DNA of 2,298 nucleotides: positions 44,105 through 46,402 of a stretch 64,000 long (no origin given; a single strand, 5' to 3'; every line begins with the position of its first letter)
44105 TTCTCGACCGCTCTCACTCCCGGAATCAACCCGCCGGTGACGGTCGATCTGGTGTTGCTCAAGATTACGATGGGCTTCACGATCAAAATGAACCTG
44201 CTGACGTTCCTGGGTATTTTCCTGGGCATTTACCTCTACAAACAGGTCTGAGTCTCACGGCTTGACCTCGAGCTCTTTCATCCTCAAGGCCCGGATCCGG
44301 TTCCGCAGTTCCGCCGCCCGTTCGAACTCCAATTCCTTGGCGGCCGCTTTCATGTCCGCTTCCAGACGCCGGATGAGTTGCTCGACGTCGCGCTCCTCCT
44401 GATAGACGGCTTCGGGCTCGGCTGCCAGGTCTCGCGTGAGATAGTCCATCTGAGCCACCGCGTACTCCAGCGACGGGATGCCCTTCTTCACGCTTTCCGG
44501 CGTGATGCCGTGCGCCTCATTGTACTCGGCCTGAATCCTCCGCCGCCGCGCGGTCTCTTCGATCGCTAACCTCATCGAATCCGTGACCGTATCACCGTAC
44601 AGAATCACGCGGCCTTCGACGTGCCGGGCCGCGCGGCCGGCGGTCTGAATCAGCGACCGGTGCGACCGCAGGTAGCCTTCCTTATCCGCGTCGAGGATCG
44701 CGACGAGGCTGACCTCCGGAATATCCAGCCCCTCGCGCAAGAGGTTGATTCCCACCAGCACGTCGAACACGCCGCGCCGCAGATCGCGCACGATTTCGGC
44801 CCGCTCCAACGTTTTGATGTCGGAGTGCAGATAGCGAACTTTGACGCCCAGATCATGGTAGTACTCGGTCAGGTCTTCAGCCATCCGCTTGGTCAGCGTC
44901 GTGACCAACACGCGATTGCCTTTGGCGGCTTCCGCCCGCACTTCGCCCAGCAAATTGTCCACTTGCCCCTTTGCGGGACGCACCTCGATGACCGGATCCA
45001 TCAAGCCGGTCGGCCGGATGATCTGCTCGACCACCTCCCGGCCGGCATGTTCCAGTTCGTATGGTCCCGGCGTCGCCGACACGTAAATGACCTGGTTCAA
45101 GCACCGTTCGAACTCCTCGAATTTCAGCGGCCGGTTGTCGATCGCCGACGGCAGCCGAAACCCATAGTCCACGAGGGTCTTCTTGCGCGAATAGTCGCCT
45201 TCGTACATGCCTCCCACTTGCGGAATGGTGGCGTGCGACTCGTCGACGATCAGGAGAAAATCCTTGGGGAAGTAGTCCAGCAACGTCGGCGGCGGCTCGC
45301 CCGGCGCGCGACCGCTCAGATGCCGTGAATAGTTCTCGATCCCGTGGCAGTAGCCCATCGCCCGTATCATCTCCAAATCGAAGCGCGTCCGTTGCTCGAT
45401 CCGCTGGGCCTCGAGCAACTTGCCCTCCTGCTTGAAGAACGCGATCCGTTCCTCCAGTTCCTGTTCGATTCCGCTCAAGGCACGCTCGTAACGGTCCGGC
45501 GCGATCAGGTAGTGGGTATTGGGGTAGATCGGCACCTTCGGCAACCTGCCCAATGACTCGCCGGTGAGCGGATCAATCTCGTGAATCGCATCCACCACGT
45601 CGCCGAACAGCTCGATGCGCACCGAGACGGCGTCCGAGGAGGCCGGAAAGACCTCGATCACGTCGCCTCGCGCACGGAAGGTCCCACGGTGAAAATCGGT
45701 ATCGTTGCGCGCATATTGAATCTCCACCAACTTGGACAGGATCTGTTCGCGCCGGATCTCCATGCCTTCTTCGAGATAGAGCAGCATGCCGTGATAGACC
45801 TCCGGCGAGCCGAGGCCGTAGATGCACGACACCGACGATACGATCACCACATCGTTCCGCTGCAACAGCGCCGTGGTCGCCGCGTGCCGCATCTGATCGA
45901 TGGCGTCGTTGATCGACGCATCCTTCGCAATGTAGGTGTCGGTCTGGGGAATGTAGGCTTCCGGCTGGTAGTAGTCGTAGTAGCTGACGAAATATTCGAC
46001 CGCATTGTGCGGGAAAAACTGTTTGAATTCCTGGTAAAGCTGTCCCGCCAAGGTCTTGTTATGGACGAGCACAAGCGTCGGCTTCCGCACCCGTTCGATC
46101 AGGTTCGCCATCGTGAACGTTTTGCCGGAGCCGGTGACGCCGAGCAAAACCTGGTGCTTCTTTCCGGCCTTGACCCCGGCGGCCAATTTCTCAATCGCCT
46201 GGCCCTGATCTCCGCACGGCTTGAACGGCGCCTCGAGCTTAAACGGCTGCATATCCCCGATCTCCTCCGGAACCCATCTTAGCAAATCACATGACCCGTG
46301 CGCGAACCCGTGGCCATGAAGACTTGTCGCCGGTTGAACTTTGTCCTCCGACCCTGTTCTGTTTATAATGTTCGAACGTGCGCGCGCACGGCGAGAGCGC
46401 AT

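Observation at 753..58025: Families of 7-nt-periodic repeats arranged as inverted arms at most intercistronic junctions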

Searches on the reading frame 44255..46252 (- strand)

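Call 56: search_protein_families(library=pfam, proteins=[window:44255-46252:-])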
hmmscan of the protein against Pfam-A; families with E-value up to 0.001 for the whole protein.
window:44255-46252:- (665 aa): 6 families
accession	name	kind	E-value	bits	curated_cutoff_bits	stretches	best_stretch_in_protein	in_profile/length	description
PF17757.6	UvrB_inter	-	6e-33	113.3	22.9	1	158-248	1-91/91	UvrB interaction domain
PF12344.14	UvrB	-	5.5e-21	74.6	27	1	551-592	1-42/43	Ultra-violet resistance protein B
PF00271.37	Helicase_C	-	1.2e-20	74.2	23.5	1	436-544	8-109/110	Helicase conserved C-terminal domain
PF04851.21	ResIII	-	2e-15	57.5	22.5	1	15-118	7-114/164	Type III restriction enzyme, res subunit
PF02151.25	UVR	-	1.1e-08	35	21.5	1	624-657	1-34/36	UvrB/uvrC motif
PF00270.35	DEAD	-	8e-07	29.4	26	1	16-118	4-109/167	DEAD/DEAH box helicase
